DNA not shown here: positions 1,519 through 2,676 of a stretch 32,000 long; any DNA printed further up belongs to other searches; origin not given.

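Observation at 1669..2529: The diversified protein is pilin-like: an archaeal type IV pilin-type N-terminus fused to a DUF1566/CLec-like VR domain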

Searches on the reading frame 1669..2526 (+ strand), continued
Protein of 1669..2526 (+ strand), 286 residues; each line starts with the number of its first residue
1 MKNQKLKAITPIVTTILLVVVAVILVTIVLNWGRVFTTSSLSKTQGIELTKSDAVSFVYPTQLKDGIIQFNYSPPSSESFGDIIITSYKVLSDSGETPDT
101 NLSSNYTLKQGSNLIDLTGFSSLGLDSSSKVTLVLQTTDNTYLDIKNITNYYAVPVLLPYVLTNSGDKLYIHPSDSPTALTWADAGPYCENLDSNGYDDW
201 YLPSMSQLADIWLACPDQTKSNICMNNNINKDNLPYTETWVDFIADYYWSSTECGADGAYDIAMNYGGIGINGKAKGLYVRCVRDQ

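Call 36: find_encoding_contigs(protein=P0045, flank=10000, max_places=3)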
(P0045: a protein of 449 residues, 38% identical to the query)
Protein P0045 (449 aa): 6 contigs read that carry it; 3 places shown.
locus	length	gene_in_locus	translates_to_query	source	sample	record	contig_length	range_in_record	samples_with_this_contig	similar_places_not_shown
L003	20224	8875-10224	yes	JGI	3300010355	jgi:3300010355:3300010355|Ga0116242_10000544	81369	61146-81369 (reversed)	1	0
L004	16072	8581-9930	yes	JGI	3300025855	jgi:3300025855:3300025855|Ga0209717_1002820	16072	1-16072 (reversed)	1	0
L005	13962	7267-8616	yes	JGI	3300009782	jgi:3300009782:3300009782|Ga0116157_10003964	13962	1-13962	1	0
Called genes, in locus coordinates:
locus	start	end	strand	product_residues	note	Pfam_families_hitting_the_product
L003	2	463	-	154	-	?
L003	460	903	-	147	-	PF02502:LacAB_rpiB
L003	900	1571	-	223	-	PF13793:Pribosyltran_N (weak), PF24390:PRTase-CE (weak), PF00156:Pribosyltran, PF14572:Pribosyl_synth (weak)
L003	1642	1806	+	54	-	-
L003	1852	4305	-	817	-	-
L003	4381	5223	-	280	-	PF01784:DUF34_NIF3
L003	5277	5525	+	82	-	PF13302:Acetyltransf_3 (weak)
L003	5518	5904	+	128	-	PF13302:Acetyltransf_3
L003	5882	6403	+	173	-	PF00583:Acetyltransf_1 (weak)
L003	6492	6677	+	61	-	PF13396:PLDc_N (weak)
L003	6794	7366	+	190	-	PF00254:FKBP_C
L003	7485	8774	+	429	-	PF02403:Seryl_tRNA_N, PF00587:tRNA-synt_2b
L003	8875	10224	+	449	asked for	PF03781:FGE-sulfatase (faint)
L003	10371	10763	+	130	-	PF05635:23S_rRNA_IVP (weak)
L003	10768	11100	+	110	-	PF05635:23S_rRNA_IVP, PF22296:bAvd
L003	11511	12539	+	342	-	PF00078:RVT_1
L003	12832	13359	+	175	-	PF01936:NYN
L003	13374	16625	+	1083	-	PF02463:SMC_N, PF13175:AAA_15 (weak), PF13304:AAA_21 (weak), PF13476:AAA_23, PF13514:AAA_27 (weak), PF13555:AAA_29 (weak), PF24161:CCDC39 (weak)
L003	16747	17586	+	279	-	-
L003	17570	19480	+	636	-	PF22067:Cep192_D3 (faint)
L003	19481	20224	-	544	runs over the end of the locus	-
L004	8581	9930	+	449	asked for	PF03781:FGE-sulfatase (faint)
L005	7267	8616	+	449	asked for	PF03781:FGE-sulfatase (faint)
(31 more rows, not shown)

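Call 44: search_protein_families(library=pfam, alignment_id=A3, max_evalue=0.001)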
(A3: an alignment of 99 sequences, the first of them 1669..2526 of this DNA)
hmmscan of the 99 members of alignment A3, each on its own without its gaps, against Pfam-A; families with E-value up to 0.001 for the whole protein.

A. member 1, window:1669-2526:+ (286 aa): 1 family
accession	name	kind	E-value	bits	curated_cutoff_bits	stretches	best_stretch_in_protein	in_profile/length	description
PF07603.17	Lcl_C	-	1.3e-12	48.5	34.9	1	177-284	19-117/117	Lcl C-terminal domain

B. families by the number of members that match (of 99 scanned): 44 families (the first 25 are shown)
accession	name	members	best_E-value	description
PF07581.17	Glug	18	1e-44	The GLUG motif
PF07790.16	Pilin_N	10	9.6e-05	Archaeal Type IV pilin, N-terminal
PF07603.17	Lcl_C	8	4.1e-31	Lcl C-terminal domain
PF03781.23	FGE-sulfatase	8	9.8e-08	Sulfatase-modifying factor enzyme 1-like domain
PF05342.19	Peptidase_M26_N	7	2.8e-12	M26 IgA1-specific Metallo-endopeptidase N-terminal region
PF13290.12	CHB_HEX_C_1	6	3.3e-30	Chitobiase/beta-hexosaminidase C-terminal domain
PF13287.12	Fn3_assoc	6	5e-29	Fn3 associated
PF25390.1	WD40_RLD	5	1.2e-91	RCC1-like domain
PF13540.12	RCC1_2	5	4.6e-55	Regulator of chromosome condensation (RCC1) repeat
PF00415.24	RCC1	5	1.2e-53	Regulator of chromosome condensation (RCC1) repeat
PF17164.10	DUF5122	5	4.1e-10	Domain of unknown function (DUF5122) beta-propeller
PF16410.10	DUF5018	4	9.8e-14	Domain of unknown function (DUF5018)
PF13385.13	Laminin_G_3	3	1.7e-27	Concanavalin A-like lectin/glucanases superfamily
PF00801.26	PKD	2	1.7e-11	PKD domain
PF25384.1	Alsin_RLD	2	2.9e-06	Alsin RCC1-like domain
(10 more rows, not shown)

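Call 52: find_encoding_contigs(protein=P0003, flank=10000, max_places=2)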
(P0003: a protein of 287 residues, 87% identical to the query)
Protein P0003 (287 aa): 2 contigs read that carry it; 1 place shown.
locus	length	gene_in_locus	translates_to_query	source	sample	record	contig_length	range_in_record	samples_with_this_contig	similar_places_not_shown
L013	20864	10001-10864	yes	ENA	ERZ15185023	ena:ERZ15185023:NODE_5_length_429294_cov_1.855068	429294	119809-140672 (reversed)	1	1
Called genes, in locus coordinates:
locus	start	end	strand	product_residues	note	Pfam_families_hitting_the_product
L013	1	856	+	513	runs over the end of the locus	PF01935:DUF87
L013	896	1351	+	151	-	PF00156:Pribosyltran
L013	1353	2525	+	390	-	PF20706:GT4-conflict (faint), PF13439:Glyco_transf_4, PF13579:Glyco_trans_4_4, PF00534:Glycos_transf_1, PF13692:Glyco_trans_1_4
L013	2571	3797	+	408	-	PF03463:eRF1_1, PF18854:baeRF_family10, PF03464:eRF1_2, PF18859:acVLRF1, PF03465:eRF1_3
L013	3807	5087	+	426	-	PF01142:TruD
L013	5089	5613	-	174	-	-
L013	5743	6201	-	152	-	-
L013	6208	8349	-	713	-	PF00270:DEAD, PF04851:ResIII, PF00271:Helicase_C, PF21280:Helicase_dom4_arc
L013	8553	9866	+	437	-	PF13173:AAA_14, PF13635:DUF4143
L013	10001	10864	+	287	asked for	PF07603:Lcl_C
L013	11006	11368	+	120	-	PF22296:bAvd (weak)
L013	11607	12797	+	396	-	PF00078:RVT_1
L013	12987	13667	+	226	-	PF22199:FKBP26_IF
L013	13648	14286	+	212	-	PF00227:Proteasome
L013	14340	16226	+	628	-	PF17214:KH_TffA, PF00753:Lactamase_B, PF16661:Lactamase_B_6, PF23023:Anti-Pycsar_Apyc1, PF12706:Lactamase_B_2 (weak), PF10996:Beta-Casp, PF07521:RMMBL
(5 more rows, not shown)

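Call 53: find_encoding_contigs(protein=P0007, flank=10000, max_places=2)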
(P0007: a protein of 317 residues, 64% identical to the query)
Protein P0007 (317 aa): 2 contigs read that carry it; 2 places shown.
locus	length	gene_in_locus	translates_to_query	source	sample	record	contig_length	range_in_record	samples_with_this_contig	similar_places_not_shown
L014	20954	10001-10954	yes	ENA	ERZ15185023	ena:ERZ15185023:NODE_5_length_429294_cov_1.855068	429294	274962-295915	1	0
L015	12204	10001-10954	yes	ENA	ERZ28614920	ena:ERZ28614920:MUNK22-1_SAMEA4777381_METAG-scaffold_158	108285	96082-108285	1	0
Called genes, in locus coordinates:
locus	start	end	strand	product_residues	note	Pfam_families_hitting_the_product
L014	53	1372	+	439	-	PF01336:tRNA_anti-codon (faint), PF08646:Rep_fac-A_C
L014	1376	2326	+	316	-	-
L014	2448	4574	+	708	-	PF14551:MCM_N (weak), PF17207:MCM_OB, PF00493:MCM, PF01078:Mg_chelatase (weak), PF17855:MCM_lid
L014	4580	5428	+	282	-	PF06550:SPP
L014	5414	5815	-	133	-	-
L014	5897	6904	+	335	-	PF01928:CYTH (weak), PF01988:VIT1 (faint)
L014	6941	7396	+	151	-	PF01873:eIF-5_eIF-2B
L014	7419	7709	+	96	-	PF04242:DUF424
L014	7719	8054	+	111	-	-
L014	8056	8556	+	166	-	PF01176:eIF-1a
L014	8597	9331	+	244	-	PF01163:RIO1, PF03109:ABC1 (weak)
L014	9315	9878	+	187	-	PF00013:KH_1 (weak), PF21800:KH_KRR1_2nd, PF22891:KH_PNO1_2nd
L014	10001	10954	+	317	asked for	PF07603:Lcl_C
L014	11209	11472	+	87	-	-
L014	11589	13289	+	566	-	PF02518:HATPase_c, PF13589:HATPase_c_3, PF09239:Topo-VIb_trans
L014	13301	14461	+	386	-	PF04406:TP6A_N, PF21180:TOP6A-Spo11_Toprim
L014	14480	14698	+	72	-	-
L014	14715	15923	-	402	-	PF00860:Xan_ur_permease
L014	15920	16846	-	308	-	PF02775:TPP_enzyme_C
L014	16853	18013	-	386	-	PF01855:POR_N, PF17147:PFOR_II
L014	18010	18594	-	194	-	PF12917:YfbR-like, PF13023:HD_3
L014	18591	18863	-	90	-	PF12797:Fer4_2 (faint), PF12837:Fer4_6 (weak), PF13237:Fer4_10 (weak), PF14697:Fer4_21, PF12838:Fer4_7, PF13187:Fer4_9 (weak), PF00037:Fer4 (weak)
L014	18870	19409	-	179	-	PF01558:POR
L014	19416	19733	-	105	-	-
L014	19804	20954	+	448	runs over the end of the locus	PF02629:CoA_binding, PF13380:CoA_binding_2, PF13607:Succ_CoA_lig, PF19045:Ligase_CoA_2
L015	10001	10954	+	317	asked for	PF07603:Lcl_C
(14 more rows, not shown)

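Call 58: find_homologous_proteins(query=L002:8996-10378:+, max_evalue=1e-20)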
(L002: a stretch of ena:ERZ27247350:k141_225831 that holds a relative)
Query L002:8996-10378:+ (461 aa): 6416 proteins with E <= 1e-20 among 8000 candidates; the best 120 are listed.
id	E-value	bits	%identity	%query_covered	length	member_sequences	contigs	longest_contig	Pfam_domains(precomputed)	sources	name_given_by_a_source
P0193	1.8e-293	991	100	100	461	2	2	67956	PF00437.27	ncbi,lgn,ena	ncbi:MAG: ATPase, T2SS/T4P/T4SS family [archaeon]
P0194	1.8e-257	872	86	100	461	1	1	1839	PF00437.27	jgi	-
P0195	1.7e-201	688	70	99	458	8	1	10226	PF00437.27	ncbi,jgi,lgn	jgi:flagellar protein FlaI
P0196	6.9e-198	676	67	98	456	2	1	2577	PF00437.27,PF14532.13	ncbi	-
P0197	7.7e-198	676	68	98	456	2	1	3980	PF00437.27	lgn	-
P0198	1.9e-197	674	69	99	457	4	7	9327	PF10412.16,PF00437.27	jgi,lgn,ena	jgi:flagellar protein FlaI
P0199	8.7e-197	672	68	99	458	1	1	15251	PF00437.27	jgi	-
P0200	3.8e-193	660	65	99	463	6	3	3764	PF10412.16,PF00437.27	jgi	jgi:archaeal flagellar protein FlaI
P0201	5.9e-191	653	65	99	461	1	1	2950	PF10412.16,PF00437.27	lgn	-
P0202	2.2e-188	645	65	99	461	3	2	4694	PF00437.27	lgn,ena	-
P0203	2.7e-187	641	63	100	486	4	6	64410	PF00437.27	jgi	jgi:Flp pilus assembly CpaF family ATPase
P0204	1.7e-184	632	63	100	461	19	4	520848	PF00437.27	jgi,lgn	jgi:flagellar protein FlaI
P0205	1.3e-183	629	64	99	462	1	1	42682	PF00437.27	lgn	-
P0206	2.1e-151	523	74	69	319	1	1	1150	PF00437.27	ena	-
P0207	5.0e-140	485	52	98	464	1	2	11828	PF00437.27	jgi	jgi:archaeal flagellar protein FlaI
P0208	1.6e-134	467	51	100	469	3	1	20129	PF00437.27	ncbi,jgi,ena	-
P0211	1.3e-126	441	48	98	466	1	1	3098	PF00437.27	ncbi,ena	-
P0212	5.8e-126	439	48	98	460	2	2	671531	PF00437.27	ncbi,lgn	-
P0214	4.3e-124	433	48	98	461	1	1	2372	PF00437.27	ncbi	-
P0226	6.4e-70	254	36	82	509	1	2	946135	PF00437.27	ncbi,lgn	-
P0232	4.0e-69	252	39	77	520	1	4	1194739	PF00437.27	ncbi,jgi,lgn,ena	-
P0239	7.2e-67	244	34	89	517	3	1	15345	PF00437.27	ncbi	-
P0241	3.4e-66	242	36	91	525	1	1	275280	PF00437.27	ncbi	-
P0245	2.5e-65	239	39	76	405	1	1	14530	PF00437.27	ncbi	-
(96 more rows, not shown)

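Call 59: find_related_loci(query=A1, collection=genome_contigs, flank=10000)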
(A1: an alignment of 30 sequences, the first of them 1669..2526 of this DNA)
Query A1 (286 aa) in genome_contigs; peptide patterns used: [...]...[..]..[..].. (x = any residue, [..] = any of these).
135 stretches matched a pattern; 36 encode a relative of the query (tblastn E <= 1e-3); 34 distinct loci.
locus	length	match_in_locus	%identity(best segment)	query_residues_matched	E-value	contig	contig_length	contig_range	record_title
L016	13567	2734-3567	56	3-286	2e-99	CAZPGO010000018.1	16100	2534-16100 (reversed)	MAG TPA_asm: uncultured archaeon isolate SRP067234_co1_315 genome assembly, contig: k99_488917, whole genome shotgun seq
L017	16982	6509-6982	49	3-161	1e-32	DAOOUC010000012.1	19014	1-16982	MAG TPA_asm: archaeon isolate AMR_MDS_2477 NODE_1997_length_19014_cov_5.710639, whole genome shotgun sequence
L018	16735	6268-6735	53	5-158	2e-31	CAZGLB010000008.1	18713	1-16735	MAG TPA_asm: uncultured archaeon isolate SRP263991_co7_50 genome assembly, contig: NODE_4901_length_18713_cov_189.322275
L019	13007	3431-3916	49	1-169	2e-31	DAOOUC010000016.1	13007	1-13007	MAG TPA_asm: archaeon isolate AMR_MDS_2477 NODE_3208_length_13007_cov_5.804046, whole genome shotgun sequence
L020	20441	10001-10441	40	5-152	1e-30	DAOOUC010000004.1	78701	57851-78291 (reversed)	MAG TPA_asm: archaeon isolate AMR_MDS_2477 NODE_263_length_78701_cov_6.881011, whole genome shotgun sequence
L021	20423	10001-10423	46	4-146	5e-27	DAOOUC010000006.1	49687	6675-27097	MAG TPA_asm: archaeon isolate AMR_MDS_2477 NODE_543_length_49687_cov_5.853703, whole genome shotgun sequence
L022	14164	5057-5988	54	3-284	2e-43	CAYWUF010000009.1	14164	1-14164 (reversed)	MAG TPA_asm: uncultured archaeon isolate SRP192927_co2_630 genome assembly, contig: NODE_7451_length_14164_cov_8.932100,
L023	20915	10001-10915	33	2-284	5e-26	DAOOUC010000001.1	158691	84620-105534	MAG TPA_asm: archaeon isolate AMR_MDS_2477 NODE_90_length_158691_cov_7.952155, whole genome shotgun sequence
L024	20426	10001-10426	41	4-146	2e-25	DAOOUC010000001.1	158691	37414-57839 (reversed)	MAG TPA_asm: archaeon isolate AMR_MDS_2477 NODE_90_length_158691_cov_7.952155, whole genome shotgun sequence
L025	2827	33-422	41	30-157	1e-24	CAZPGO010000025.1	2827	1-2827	MAG TPA_asm: uncultured archaeon isolate SRP067234_co1_315 genome assembly, contig: k99_221347, whole genome shotgun seq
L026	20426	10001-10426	51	4-146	7e-20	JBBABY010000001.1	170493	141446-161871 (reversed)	MAG: archaeon isolate SO_2017_LW1_34 NODE_22_length_170493_cov_1.622730_LW64-88_2017, whole genome shotgun sequence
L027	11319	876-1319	33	1-155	5e-19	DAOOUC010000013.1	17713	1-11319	MAG TPA_asm: archaeon isolate AMR_MDS_2477 NODE_2182_length_17713_cov_5.997905, whole genome shotgun sequence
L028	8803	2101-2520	33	4-150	6e-16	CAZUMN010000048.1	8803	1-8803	MAG TPA_asm: uncultured Thermococci archaeon isolate SRP263991_co4_129 genome assembly, contig: NODE_13005_length_8803_c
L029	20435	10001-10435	34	3-146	3e-14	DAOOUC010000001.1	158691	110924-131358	MAG TPA_asm: archaeon isolate AMR_MDS_2477 NODE_90_length_158691_cov_7.952155, whole genome shotgun sequence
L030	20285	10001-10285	42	4-95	2e-12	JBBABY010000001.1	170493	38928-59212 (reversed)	MAG: archaeon isolate SO_2017_LW1_34 NODE_22_length_170493_cov_1.622730_LW64-88_2017, whole genome shotgun sequence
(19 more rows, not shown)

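Call 62: search_protein_families(library=pfam, proteins=[L016:5848-6675:+, L002:7997-8893:-, L014:4580-5425:+], max_evalue=0.01)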
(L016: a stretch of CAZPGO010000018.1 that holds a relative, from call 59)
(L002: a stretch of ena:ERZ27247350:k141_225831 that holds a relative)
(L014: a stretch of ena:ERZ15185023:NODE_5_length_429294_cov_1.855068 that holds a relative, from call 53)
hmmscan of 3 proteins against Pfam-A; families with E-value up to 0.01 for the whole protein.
L016:5848-6675:+ (276 aa): 1 family
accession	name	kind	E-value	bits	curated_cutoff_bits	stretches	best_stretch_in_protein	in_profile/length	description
PF01478.23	Peptidase_A24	-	8.4e-10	39.5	26.5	1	13-113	2-102/104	Type IV leader peptidase family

L002:7997-8893:- (298 aa): 3 families
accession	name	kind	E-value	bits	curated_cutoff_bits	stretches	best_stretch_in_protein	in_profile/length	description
PF01435.24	Peptidase_M48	-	1.6e-34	119.8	20.3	1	89-297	7-184/186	Peptidase family M48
PF05569.17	Peptidase_M56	-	0.0033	17.1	31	1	129-168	178-217/296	BlaR1 peptidase M56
PF18958.6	DUF5700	-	0.0036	17.2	25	1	102-162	92-148/283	Putative zinc dependent peptidase (DUF5700)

L014:4580-5425:+ (282 aa): 2 families
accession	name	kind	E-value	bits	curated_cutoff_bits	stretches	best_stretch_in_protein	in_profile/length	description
PF06550.16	SPP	-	1.4e-24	87.5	23.9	1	17-267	3-266/283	Signal-peptide peptidase, presenilin aspartyl protease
PF01080.22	Presenilin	-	0.0011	18.3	34.3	1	196-278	329-400/408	Presenilin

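Call 64: find_homologous_proteins(query=L016:5848-6675:+, max_evalue=0.00001)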
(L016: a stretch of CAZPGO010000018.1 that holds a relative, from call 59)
Query L016:5848-6675:+ (276 aa): 54 proteins with E <= 0.00001 among 8000 candidates.
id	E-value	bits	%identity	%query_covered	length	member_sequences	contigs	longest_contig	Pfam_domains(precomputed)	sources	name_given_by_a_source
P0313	3.1e-166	570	100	100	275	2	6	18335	PF01478.24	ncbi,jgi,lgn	jgi:Flp pilus assembly protein protease CpaA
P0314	6.2e-153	526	90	100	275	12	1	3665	PF01478.24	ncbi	-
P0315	3.3e-147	508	86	100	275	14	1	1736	PF01478.24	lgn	-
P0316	1.2e-142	493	85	100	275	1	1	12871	PF01478.24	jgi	-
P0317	1.2e-118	414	70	98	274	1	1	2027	PF01478.24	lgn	-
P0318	1.6e-118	413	70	98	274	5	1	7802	PF01478.24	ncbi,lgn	-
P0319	4.5e-117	409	69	100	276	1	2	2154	PF01478.24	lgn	-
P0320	5.1e-116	405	69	100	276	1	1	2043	PF01478.24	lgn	-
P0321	1.1e-110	388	86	79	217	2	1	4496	-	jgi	jgi:hypothetical protein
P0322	8.4e-108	378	67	99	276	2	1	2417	PF01478.24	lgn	-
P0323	2.1e-107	377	66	98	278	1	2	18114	PF01478.24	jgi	-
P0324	3.1e-106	373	66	100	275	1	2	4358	PF01478.24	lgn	-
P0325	1.3e-105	371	85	76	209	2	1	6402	PF01478.24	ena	-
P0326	4.5e-105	369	65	98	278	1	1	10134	PF01478.24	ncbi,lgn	-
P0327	2.7e-104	367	64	98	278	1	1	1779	PF01478.24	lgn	-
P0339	1.0e-98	348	61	98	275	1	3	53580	PF01478.24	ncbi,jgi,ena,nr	ncbi:MAG TPA: A24 family peptidase [archaeon]|nr:A24 family peptidase [archaeon]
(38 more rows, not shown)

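Call 65: find_encoding_contigs(protein=P0339, flank=10000, max_places=4)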
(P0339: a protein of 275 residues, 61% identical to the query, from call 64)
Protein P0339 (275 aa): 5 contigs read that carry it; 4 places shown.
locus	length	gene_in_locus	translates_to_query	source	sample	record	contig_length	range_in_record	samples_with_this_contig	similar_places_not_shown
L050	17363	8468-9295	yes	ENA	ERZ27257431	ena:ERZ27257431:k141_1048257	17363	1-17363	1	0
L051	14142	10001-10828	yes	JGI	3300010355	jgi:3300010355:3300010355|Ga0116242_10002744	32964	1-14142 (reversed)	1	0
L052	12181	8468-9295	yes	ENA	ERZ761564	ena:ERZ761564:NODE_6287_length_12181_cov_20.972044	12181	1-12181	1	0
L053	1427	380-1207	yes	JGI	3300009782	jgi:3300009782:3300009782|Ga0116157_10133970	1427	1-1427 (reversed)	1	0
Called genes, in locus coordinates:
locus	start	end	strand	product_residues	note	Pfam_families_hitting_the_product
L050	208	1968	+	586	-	PF01841:Transglut_core, PF04473:DUF553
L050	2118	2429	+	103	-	PF04032:Rpr2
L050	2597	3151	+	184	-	PF01090:Ribosomal_S19e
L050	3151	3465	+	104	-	-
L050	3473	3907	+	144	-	PF01198:Ribosomal_L31e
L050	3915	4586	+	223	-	PF01912:eIF-6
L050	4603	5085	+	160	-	PF02996:Prefoldin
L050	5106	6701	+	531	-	PF02881:SRP54_N, PF00448:SRP54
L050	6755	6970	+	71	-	-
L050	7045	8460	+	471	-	PF02881:SRP54_N, PF06414:Zeta_toxin (faint), PF13401:AAA_22 (faint), PF00448:SRP54, PF01656:CbiA (weak), PF02978:SRP_SPB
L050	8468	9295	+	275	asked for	PF01478:Peptidase_A24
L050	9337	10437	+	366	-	PF01702:TGT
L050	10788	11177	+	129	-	-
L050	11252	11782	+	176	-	-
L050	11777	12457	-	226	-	PF20582:UPF0758_N, PF04002:RadC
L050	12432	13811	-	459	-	PF04326:SLFN_AlbA_2, PF13749:HATPase_c_4, PF08279:HTH_11 (weak), PF13412:HTH_24 (weak)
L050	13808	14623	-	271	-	PF04383:KilA-N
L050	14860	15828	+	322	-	PF07603:Lcl_C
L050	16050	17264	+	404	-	PF12705:PDDEXK_1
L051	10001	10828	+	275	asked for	PF01478:Peptidase_A24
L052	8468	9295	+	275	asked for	PF01478:Peptidase_A24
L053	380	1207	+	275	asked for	PF01478:Peptidase_A24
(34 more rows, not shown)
